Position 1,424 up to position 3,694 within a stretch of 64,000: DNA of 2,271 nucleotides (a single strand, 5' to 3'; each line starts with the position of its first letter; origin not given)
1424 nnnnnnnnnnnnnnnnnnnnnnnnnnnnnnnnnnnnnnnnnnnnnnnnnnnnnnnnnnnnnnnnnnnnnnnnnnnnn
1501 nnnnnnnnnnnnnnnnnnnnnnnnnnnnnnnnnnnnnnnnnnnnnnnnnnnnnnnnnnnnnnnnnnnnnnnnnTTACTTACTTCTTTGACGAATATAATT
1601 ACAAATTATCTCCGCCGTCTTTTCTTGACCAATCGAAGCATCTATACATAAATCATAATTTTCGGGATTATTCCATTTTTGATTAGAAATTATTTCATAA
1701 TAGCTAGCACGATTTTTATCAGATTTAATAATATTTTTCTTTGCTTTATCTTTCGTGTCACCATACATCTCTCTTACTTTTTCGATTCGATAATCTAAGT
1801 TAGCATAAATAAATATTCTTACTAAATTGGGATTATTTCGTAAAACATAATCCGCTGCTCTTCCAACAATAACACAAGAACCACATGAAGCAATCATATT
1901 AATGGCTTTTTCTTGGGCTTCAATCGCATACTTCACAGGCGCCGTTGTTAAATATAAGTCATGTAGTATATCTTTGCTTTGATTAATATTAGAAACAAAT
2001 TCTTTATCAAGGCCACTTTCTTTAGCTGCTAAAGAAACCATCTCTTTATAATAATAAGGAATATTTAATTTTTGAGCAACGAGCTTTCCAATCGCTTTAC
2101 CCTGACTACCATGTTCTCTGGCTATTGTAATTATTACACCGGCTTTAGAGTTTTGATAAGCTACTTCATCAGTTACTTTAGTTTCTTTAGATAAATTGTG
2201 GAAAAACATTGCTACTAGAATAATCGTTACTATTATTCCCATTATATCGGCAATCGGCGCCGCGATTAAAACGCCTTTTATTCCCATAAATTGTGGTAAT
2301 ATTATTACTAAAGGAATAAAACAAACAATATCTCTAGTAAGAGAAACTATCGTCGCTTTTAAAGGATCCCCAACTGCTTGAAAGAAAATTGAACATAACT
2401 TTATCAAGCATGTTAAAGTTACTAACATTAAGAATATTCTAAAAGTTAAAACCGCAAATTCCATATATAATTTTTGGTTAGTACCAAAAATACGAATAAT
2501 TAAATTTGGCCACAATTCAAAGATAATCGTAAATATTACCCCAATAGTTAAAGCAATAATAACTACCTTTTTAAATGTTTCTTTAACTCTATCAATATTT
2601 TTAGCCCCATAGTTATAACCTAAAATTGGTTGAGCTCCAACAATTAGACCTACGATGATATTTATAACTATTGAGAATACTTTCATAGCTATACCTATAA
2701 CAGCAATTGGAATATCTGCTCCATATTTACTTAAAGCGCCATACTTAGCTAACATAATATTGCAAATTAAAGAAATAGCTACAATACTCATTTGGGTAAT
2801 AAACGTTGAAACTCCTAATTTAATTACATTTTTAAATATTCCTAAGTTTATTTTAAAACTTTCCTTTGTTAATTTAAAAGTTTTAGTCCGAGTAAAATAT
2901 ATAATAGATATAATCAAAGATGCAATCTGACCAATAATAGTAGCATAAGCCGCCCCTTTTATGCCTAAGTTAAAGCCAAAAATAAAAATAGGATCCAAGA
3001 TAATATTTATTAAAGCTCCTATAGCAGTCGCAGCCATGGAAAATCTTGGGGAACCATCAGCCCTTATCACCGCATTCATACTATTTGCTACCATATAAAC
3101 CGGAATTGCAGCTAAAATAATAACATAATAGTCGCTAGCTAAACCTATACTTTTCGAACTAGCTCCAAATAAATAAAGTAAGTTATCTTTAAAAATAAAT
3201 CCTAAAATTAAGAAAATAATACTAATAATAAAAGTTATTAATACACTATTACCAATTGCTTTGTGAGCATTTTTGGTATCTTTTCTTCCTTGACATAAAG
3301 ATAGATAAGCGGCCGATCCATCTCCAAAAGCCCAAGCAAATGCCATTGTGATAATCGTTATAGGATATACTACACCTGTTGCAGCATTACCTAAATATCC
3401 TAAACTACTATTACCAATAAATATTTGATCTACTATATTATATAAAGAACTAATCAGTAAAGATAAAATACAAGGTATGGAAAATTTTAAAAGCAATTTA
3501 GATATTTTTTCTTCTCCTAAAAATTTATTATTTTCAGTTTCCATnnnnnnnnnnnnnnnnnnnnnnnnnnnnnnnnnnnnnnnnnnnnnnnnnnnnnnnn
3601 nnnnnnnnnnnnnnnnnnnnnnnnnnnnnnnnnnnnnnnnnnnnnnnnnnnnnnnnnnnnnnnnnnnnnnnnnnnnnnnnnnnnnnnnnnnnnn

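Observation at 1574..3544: MATE efflux transporter fused in-frame to a cytidylate-kinase-like nucleotide-binding domain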

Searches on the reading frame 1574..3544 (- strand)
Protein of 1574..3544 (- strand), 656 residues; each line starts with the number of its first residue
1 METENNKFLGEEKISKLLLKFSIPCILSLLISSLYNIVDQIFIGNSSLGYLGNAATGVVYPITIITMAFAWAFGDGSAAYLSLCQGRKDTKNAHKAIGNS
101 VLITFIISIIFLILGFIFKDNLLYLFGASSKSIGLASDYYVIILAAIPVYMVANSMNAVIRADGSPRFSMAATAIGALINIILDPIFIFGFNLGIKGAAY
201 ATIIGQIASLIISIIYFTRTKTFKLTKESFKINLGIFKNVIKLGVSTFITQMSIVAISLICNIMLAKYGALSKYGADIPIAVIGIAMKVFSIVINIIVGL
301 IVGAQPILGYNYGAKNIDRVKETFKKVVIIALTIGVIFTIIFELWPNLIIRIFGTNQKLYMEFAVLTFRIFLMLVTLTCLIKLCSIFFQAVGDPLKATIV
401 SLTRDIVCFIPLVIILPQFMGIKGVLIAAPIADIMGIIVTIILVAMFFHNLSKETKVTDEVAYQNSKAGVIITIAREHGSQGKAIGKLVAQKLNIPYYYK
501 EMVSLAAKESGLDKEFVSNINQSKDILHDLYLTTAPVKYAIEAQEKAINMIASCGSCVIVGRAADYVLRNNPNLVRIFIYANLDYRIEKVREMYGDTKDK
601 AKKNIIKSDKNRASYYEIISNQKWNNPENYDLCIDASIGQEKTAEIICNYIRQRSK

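Call 3: search_protein_families(library=pfam, proteins=[window:1574-3544:-], max_evalue=0.01)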
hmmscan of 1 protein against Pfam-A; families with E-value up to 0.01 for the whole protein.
window:1574-3544:- (656 aa): 3 families
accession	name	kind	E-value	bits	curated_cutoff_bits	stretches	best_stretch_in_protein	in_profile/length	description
PF13189.12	Cytidylate_kin2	-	6.4e-45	153.9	28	1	471-637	1-175/176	Cytidylate kinase-like family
PF01554.23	MatE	-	8.2e-40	136.6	24.9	2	24-186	1-161/161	MatE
PF01943.22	Polysacc_synt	-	0.0013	18.7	28.2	0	59-269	38-236/274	Polysaccharide biosynthesis protein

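Call 4: search_protein_families(library=ncbifam, proteins=[window:1574-3544:-], max_evalue=0.01)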
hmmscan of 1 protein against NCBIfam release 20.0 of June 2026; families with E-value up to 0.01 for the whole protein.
window:1574-3544:- (656 aa): 14 families
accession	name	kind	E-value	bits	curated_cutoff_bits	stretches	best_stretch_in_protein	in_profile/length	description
NF007130.1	PRK09575.1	equivalog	1.4e-71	242.1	445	1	12-453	2-433/435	MATE family efflux transporter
TIGR00797.1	matE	subfamily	2e-58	198.2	147.4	1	24-423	1-391/396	MATE family efflux transporter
NF000217.1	MATE_multi_FepA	equivalog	4e-42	144.8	900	1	5-443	4-433/443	multidrug efflux MATE transporter FepA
NF000131.1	MATE_multi_MepA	equivalog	5.6e-38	131.3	850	1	4-455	4-445/451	multidrug efflux MATE transporter MepA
NF041801.1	MATE_SolL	equivalog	5.3e-25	88.1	780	1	8-445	12-447/458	solanimycin export family MATE transporter SolL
NF007690.0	PRK10367.1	equivalog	1.2e-12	47.5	409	1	15-381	8-369/441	MATE family efflux transporter DinF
NF052396.1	MATE_WgkD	equivalog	4.8e-10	39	510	1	16-250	3-235/428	tryglysin-associated MATE efflux transporter WgkD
NF001214.0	PRK00187.1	equivalog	8.6e-10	38.2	449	1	16-357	10-348/464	NorM family multidrug efflux MATE transporter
NF045539.1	MATE_efflux1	equivalog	7.8e-08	31.9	350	1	83-247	64-230/411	MATE family Na+-driven efflux transporter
NF041358.1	GntT_guanitoxin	equivalog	5.5e-07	28.9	525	1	17-438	14-428/438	guanitoxin biosynthesis MATE family efflux transporter GntT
NF045578.1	export_MbnM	equivalog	7.4e-07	28.5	285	1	24-222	8-201/410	methanobactin export MATE transporter MbnM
TIGR02900.1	spore_V_B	equivalog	8.7e-07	28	372.3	2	86-457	69-437/488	stage V sporulation protein B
TIGR02173.1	cyt_kin_arch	equivalog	2.2e-06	27.8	102.1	1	470-651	1-168/169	(d)CMP kinase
NF041503.1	WZX_like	subfamily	0.0045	16.1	300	0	169-375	161-360/429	O-unit flippase-like protein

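Call 7: find_homologous_proteins(query=window:1574-3544:-, max_evalue=1e-10)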
Query window:1574-3544:- (656 aa): 8000 proteins with E <= 1e-10 among 8000 candidates; the best 120 are listed.
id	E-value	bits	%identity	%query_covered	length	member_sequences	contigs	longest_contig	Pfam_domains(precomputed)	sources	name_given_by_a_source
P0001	0.0e+0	1399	99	100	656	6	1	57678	PF13189.13,PF01554.24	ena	-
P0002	0.0e+0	1246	87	99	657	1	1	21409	PF13189.13,PF01554.24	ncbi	-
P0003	0.0e+0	1148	81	99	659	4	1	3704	PF01943.23,PF13189.13,PF01554.24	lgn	-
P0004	0.0e+0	1141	81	99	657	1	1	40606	PF01943.23,PF13189.13,PF01554.24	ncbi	-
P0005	0.0e+0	1139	79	100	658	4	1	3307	PF01943.23,PF13189.13,PF01554.24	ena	-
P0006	0.0e+0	1137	80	99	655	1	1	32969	PF01943.23,PF13189.13,PF01554.24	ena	-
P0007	0.0e+0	1137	80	99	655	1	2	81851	PF01943.23,PF13189.13,PF01554.24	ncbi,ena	-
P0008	0.0e+0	1136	80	100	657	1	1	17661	PF13189.13,PF01554.24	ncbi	-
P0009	0.0e+0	1135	80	99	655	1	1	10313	PF01943.23,PF13189.13,PF01554.24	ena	-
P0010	0.0e+0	1133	79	100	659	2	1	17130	PF01943.23,PF13189.13,PF01554.24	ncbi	-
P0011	0.0e+0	1132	80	100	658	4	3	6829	PF13189.13,PF01554.24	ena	-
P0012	0.0e+0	1130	79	99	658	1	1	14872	PF13189.13,PF01554.24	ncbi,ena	-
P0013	0.0e+0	1127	80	100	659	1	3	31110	PF01943.23,PF13189.13,PF01554.24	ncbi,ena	-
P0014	0.0e+0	1125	79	100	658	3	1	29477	PF01943.23,PF13189.13,PF01554.24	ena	-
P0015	0.0e+0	1125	79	99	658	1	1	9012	PF13189.13,PF01554.24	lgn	-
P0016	0.0e+0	1124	77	100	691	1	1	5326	PF13189.13,PF01554.24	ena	-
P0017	0.0e+0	1123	78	100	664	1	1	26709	PF01943.23,PF13189.13,PF01554.24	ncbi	-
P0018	0.0e+0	1122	78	100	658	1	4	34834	PF01943.23,PF13189.13,PF01554.24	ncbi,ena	-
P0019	0.0e+0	1122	80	99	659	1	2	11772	PF13189.13,PF01554.24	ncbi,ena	-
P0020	0.0e+0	1121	79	100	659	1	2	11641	PF13189.13,PF01554.24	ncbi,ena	-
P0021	0.0e+0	1118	79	100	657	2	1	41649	PF01943.23,PF13189.13,PF01554.24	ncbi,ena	-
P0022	0.0e+0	1116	79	100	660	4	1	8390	PF13189.13,PF01554.24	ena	-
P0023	0.0e+0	1116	78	99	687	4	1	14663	PF13189.13,PF01554.24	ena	-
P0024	0.0e+0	1115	80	99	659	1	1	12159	PF01943.23,PF13189.13,PF01554.24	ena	-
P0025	0.0e+0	1112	77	99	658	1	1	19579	PF01943.23,PF13189.13,PF01554.24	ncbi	-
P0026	0.0e+0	1110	79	99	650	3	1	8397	PF13189.13,PF01554.24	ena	-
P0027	0.0e+0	1110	79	100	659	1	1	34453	PF01943.23,PF13189.13,PF01554.24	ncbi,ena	-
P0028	0.0e+0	1107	79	100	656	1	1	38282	PF13189.13,PF01554.24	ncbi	-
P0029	0.0e+0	1107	77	100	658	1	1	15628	PF01943.23,PF13189.13,PF01554.24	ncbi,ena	-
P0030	0.0e+0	1103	77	99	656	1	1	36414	PF13189.13,PF01554.24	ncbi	-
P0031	0.0e+0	1102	77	100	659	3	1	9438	PF01943.23,PF13189.13,PF01554.24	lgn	-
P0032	0.0e+0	1102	77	100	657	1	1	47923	PF13189.13,PF01554.24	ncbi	-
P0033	0.0e+0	1101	77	100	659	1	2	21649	PF13189.13,PF01554.24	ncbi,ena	-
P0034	0.0e+0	1096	77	100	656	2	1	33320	PF01943.23,PF13189.13,PF01554.24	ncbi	-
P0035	0.0e+0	1093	76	100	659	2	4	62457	PF01943.23,PF13189.13,PF01554.24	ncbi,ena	-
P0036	0.0e+0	1091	77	100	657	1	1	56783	PF01943.23,PF13189.13,PF01554.24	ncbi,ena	-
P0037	0.0e+0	1090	75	100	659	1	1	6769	PF01943.23,PF13189.13,PF01554.24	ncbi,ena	-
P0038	0.0e+0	1086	76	100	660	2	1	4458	PF13189.13,PF01554.24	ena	-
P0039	0.0e+0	1086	77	100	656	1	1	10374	PF01943.23,PF13189.13,PF01554.24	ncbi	-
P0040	0.0e+0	1083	75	99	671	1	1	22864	PF01943.23,PF13189.13,PF01554.24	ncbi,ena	-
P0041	0.0e+0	1081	76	100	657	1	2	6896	PF13189.13,PF01554.24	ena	-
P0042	0.0e+0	1080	76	100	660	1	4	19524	PF13189.13,PF01554.24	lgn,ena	-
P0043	0.0e+0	1079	75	100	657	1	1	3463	PF13189.13,PF01554.24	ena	-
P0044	0.0e+0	1078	75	100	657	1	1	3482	PF13189.13,PF01554.24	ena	-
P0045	0.0e+0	1077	75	100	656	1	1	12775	PF13189.13,PF01554.24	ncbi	-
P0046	0.0e+0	1075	75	100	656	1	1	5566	PF13189.13,PF01554.24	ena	-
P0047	0.0e+0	1074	75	100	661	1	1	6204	PF01943.23,PF13189.13,PF01554.24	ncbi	-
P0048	0.0e+0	1074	74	100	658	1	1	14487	PF01943.23,PF13189.13,PF01554.24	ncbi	-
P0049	0.0e+0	1072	76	100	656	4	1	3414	PF13189.13,PF01554.24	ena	-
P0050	0.0e+0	1070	75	100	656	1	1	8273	PF01943.23,PF13189.13,PF01554.24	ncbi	-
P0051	0.0e+0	1068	75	100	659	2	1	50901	PF13189.13,PF01554.24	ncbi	-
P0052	0.0e+0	1065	74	99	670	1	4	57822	PF13189.13,PF01554.24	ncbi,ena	-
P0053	0.0e+0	1063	75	100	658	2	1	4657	PF13189.13,PF01554.24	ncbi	-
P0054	0.0e+0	1062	75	99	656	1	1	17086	PF01943.23,PF13189.13,PF01554.24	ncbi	-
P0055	0.0e+0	1051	74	99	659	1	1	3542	PF13189.13,PF01554.24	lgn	-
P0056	0.0e+0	1051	74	100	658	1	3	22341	PF13189.13,PF01554.24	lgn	-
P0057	0.0e+0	1049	73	100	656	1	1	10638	PF01943.23,PF13189.13,PF01554.24,PF03023.20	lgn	-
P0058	0.0e+0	1049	73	100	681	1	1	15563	PF01943.23,PF13189.13,PF01554.24,PF03023.20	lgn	-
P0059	0.0e+0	1048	74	100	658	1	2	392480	PF01943.23,PF13189.13,PF01554.24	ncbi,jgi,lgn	-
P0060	0.0e+0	1046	73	99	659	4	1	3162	PF01943.23,PF13189.13,PF01554.24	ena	-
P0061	0.0e+0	1043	73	99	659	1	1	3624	PF01943.23,PF13189.13,PF01554.24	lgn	-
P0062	0.0e+0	1042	73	100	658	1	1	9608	PF13189.13,PF01554.24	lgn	-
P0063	0.0e+0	1041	72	100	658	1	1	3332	PF01943.23,PF13189.13,PF01554.24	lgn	-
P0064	0.0e+0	1041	72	100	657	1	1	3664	PF01943.23,PF13189.13,PF01554.24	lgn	-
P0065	0.0e+0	1040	72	100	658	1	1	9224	PF13189.13,PF01554.24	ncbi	-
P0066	0.0e+0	1040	72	100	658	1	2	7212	PF01943.23,PF13189.13,PF01554.24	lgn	-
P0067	0.0e+0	1040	72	99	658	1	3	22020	PF01943.23,PF13189.13,PF01554.24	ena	-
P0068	0.0e+0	1040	73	99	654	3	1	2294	PF01943.23,PF13189.13,PF01554.24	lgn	-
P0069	0.0e+0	1039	72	100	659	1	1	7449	PF01943.23,PF13189.13,PF01554.24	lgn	-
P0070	0.0e+0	1039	71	100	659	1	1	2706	PF01943.23,PF13189.13,PF01554.24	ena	-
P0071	0.0e+0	1039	74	100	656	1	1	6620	PF13189.13,PF01554.24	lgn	-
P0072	0.0e+0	1038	73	100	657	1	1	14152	PF01943.23,PF13189.13,PF01554.24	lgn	-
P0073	0.0e+0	1038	73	100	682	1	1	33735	PF13189.13,PF01554.24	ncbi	-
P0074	0.0e+0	1037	72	100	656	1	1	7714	PF01943.23,PF13189.13,PF01554.24,PF03023.20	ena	-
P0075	0.0e+0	1037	72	99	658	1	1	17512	PF01943.23,PF13189.13,PF01554.24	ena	-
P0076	0.0e+0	1036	72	99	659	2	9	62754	PF01943.23,PF13189.13,PF01554.24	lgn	-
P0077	0.0e+0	1036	71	100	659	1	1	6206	PF01943.23,PF13189.13,PF01554.24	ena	-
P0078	0.0e+0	1035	71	100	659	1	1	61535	PF01943.23,PF13189.13,PF01554.24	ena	-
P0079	0.0e+0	1035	72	100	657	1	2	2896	PF01943.23,PF13189.13,PF01554.24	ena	-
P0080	0.0e+0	1035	77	95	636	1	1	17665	PF01943.23,PF13189.13,PF01554.24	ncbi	-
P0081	0.0e+0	1034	72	100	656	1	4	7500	PF01943.23,PF13189.13,PF01554.24,PF03023.20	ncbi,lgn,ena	-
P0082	0.0e+0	1033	71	100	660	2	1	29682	PF13189.13,PF01554.24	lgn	-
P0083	0.0e+0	1033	72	99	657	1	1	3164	PF13189.13,PF01554.24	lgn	-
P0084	0.0e+0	1032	72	100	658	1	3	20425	PF01943.23,PF13189.13,PF01554.24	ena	-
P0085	0.0e+0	1032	72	99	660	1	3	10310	PF01943.23,PF13189.13,PF01554.24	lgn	-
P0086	0.0e+0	1031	72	99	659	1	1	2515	PF01943.23,PF13189.13,PF01554.24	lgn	-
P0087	0.0e+0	1031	72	99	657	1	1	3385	PF01943.23,PF13189.13,PF01554.24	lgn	-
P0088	0.0e+0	1030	72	99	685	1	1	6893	PF13189.13,PF01554.24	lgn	-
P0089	0.0e+0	1029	72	99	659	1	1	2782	PF01943.23,PF13189.13,PF01554.24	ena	-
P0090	0.0e+0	1028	71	99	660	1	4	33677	PF01943.23,PF13189.13,PF01554.24,PF03023.20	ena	-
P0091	0.0e+0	1027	72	99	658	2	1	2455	PF01943.23,PF13189.13,PF01554.24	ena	-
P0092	0.0e+0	1027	74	99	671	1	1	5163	PF13189.13,PF01554.24,PF03023.20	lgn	-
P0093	0.0e+0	1026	72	99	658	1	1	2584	PF01943.23,PF13189.13,PF01554.24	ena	-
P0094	0.0e+0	1026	71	100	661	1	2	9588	PF01943.23,PF13189.13,PF01554.24,PF03023.20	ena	-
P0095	0.0e+0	1026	72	100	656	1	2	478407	PF13189.13,PF01554.24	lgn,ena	-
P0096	0.0e+0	1025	72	99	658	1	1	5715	PF01943.23,PF13189.13,PF01554.24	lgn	-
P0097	0.0e+0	1024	72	99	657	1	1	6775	PF13189.13,PF01554.24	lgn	-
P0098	0.0e+0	1023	72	100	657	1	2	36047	PF01943.23,PF13189.13,PF01554.24,PF03023.20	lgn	-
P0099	0.0e+0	1022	72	100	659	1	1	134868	PF01943.23,PF13189.13,PF01554.24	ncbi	-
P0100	0.0e+0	1022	72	99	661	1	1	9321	PF13189.13,PF01554.24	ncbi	-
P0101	0.0e+0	1022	72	100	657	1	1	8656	PF01943.23,PF13189.13,PF01554.24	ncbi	-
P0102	0.0e+0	1021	72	99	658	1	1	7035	PF01943.23,PF13189.13,PF01554.24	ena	-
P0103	0.0e+0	1021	71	99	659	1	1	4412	PF13189.13,PF01554.24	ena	-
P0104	0.0e+0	1021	72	100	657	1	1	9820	PF13189.13,PF01554.24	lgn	-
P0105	0.0e+0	1020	72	100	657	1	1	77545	PF13189.13,PF01554.24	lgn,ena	-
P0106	0.0e+0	1020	72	99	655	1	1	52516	PF01943.23,PF13189.13,PF01554.24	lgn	-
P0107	0.0e+0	1019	69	100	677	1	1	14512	PF13189.13,PF01554.24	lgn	-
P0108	0.0e+0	1019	72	99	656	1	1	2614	PF01943.23,PF13189.13,PF01554.24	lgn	-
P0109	0.0e+0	1019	71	100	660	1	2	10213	PF13189.13,PF01554.24,PF03023.20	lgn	-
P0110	0.0e+0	1019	72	99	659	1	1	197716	PF01943.23,PF13189.13,PF01554.24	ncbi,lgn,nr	ncbi:MAG: MATE family efflux transporter [Clostridia bacterium]|nr:MATE family efflux transporter [C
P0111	0.0e+0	1019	70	100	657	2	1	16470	PF01943.23,PF13189.13,PF01554.24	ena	-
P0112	0.0e+0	1018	72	99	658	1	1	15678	PF13189.13,PF01554.24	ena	-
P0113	0.0e+0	1018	71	100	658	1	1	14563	PF01943.23,PF13189.13,PF01554.24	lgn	-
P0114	0.0e+0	1018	73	99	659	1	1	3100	PF13189.13,PF01554.24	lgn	-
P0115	0.0e+0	1018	71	100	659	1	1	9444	PF01943.23,PF13189.13,PF01554.24,PF03023.20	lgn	-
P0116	0.0e+0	1018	72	99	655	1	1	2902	PF01943.23,PF13189.13,PF01554.24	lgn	-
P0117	0.0e+0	1018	71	99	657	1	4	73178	PF13189.13,PF01554.24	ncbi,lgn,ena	-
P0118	0.0e+0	1018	71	99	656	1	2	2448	PF13189.13,PF01554.24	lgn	-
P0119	0.0e+0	1018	71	100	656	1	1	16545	PF01943.23,PF13189.13,PF01554.24,PF03023.20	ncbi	-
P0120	0.0e+0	1017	69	100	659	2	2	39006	PF13189.13,PF01554.24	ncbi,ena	-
